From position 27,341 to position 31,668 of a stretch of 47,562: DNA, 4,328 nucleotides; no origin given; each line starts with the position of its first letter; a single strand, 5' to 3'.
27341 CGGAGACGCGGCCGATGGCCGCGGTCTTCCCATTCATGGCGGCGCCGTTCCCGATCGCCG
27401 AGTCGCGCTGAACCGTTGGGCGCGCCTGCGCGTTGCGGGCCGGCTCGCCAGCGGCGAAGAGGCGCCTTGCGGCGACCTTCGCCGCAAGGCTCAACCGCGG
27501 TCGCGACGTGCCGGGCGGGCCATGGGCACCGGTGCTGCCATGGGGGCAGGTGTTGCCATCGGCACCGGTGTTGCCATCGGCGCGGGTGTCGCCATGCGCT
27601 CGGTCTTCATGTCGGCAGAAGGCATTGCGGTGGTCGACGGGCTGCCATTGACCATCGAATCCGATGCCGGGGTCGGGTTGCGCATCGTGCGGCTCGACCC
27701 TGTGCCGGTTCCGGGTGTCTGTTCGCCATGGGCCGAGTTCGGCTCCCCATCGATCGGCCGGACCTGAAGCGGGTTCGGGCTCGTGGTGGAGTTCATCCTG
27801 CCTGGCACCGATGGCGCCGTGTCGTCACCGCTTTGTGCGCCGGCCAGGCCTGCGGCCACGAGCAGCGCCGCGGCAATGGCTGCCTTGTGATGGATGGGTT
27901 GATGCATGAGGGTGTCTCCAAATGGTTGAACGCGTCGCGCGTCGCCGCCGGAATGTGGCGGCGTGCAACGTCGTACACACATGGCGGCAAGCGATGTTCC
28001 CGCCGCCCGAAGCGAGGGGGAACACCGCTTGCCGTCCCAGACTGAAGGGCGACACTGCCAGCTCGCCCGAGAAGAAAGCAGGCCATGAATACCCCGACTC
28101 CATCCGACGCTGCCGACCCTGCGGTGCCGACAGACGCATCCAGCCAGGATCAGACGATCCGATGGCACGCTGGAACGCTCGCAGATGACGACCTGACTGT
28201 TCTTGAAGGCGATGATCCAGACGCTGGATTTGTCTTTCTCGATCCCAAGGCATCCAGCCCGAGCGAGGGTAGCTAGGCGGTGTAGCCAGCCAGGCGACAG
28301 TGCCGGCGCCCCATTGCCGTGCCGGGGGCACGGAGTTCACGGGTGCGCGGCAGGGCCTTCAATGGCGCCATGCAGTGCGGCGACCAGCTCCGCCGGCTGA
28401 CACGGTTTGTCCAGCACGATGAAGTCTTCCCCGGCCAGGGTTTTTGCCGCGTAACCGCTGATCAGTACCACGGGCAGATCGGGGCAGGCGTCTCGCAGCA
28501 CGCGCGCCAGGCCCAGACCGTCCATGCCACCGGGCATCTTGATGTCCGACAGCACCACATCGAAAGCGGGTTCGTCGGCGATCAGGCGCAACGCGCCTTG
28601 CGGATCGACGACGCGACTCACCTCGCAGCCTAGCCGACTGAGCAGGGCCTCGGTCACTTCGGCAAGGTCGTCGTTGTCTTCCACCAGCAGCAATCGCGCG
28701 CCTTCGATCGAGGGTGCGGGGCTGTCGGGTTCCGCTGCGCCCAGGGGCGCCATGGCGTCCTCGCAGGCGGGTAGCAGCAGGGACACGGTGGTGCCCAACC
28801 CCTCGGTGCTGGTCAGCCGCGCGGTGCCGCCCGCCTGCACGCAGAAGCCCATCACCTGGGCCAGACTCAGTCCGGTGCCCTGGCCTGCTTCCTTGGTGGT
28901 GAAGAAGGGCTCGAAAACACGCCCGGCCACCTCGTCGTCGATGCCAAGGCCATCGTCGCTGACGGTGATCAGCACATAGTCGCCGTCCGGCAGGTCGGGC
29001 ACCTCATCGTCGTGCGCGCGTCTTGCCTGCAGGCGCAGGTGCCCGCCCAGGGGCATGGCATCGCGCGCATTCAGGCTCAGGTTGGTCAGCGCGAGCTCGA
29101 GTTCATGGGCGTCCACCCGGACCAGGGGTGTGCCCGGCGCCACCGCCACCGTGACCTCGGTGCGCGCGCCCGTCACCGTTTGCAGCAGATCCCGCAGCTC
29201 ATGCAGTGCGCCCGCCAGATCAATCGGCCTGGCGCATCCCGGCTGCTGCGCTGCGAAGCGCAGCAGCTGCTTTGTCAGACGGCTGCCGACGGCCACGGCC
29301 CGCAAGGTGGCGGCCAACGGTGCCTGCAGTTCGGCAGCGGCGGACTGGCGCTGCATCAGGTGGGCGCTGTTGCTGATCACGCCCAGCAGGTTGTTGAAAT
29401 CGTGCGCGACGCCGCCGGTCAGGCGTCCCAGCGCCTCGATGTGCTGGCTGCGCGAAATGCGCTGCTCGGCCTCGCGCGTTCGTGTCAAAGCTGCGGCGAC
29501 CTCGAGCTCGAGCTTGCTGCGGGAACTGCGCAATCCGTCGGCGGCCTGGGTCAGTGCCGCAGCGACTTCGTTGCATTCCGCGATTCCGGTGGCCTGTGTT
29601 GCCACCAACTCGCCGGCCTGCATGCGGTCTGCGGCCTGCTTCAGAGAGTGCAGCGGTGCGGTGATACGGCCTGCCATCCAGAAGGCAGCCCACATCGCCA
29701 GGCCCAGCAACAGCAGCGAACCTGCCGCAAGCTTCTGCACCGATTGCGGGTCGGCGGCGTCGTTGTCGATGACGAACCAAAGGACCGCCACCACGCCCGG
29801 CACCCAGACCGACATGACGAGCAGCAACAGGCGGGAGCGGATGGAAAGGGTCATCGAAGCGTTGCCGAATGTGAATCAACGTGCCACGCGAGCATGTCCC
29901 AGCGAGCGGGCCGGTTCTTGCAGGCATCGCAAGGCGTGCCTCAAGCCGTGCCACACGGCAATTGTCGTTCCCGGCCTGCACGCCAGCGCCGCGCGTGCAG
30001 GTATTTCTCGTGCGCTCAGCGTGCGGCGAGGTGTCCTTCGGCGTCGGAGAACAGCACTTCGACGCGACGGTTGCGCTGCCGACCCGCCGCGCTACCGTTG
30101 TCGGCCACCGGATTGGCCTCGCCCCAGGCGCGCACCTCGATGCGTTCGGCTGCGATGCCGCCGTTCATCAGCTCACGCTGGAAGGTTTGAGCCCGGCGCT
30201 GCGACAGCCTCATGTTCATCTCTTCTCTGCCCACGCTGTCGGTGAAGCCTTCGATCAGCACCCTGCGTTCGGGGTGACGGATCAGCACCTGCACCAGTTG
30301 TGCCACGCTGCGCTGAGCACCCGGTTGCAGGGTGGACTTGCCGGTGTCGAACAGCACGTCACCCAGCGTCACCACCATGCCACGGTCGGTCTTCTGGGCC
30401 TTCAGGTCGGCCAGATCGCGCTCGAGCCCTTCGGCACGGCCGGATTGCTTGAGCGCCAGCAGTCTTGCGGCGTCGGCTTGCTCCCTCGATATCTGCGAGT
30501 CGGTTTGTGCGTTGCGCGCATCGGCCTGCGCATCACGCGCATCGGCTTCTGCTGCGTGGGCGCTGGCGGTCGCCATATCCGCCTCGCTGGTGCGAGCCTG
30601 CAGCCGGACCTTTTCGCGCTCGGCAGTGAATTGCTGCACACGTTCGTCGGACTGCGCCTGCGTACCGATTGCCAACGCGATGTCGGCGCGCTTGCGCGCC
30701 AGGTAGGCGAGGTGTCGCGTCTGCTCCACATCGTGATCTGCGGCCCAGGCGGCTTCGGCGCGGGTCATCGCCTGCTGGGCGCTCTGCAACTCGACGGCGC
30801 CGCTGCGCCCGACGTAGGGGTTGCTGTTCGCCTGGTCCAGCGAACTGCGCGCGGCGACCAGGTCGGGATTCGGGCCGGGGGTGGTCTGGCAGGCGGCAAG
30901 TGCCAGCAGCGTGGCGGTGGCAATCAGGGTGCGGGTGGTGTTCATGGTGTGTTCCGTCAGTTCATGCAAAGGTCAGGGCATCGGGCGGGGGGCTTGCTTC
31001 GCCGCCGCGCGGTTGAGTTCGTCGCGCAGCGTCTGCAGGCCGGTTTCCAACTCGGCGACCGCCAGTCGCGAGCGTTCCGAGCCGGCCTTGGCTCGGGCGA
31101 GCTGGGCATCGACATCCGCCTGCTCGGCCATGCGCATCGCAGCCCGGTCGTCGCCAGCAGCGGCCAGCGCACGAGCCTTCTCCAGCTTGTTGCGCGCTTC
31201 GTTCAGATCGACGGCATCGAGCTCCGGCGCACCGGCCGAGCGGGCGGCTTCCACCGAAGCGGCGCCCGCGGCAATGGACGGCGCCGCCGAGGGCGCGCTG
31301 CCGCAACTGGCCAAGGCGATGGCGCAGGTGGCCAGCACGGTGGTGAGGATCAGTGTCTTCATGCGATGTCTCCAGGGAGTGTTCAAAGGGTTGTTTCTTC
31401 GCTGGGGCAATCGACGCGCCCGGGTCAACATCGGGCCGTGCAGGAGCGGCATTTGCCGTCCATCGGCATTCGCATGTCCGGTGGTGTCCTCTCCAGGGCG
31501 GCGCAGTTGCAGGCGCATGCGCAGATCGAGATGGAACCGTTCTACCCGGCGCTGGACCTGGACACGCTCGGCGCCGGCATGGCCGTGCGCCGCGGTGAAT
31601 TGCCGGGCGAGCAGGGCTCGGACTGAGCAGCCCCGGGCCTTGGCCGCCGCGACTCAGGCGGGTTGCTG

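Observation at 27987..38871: Dense cluster of sigma-54-type promoters around an rpoN paralog: a candidate self-contained alternative sigma-54 regulon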

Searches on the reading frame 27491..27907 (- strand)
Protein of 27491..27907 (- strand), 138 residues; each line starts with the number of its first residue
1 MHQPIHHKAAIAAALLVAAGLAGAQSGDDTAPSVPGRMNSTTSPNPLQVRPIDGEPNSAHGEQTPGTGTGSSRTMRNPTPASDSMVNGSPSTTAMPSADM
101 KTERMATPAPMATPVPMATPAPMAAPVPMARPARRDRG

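Call 20: search_protein_families(library=pfam, proteins=[window:27491-27907:-], max_evalue=0.01)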
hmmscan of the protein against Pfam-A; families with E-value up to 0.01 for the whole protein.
window:27491-27907:- (138 aa): 0 families
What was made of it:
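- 27491..27907 (-): Met-rich secreted protein (signal peptide, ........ repeats). No Pfam hit (call 20).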

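Call 53: search_protein_families(library=ncbifam, proteins=[window:27491-27907:-], max_evalue=0.001)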
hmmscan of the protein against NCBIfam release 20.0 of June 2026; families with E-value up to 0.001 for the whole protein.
window:27491-27907:- (138 aa): 0 families

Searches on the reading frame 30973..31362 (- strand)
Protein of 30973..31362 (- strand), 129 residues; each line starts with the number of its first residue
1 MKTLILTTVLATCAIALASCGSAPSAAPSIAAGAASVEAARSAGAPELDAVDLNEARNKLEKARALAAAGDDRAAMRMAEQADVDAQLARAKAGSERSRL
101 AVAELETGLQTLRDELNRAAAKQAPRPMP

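Call 53: search_protein_families(library=ncbifam, proteins=[window:30973-31362:-], max_evalue=0.001)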
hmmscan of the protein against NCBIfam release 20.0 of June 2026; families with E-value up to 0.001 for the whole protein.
window:30973-31362:- (129 aa): 0 families

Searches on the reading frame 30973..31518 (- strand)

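Call 6: search_protein_families(library=pfam, proteins=[window:30973-31518:-], max_evalue=0.01)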
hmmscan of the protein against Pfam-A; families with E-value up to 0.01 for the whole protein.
window:30973-31518:- (181 aa): 1 family
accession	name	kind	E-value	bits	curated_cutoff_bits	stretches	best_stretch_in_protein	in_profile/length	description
PF14346.11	DUF4398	-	2.6e-11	44.3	27.9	1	83-157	4-78/78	Domain of unknown function (DUF4398)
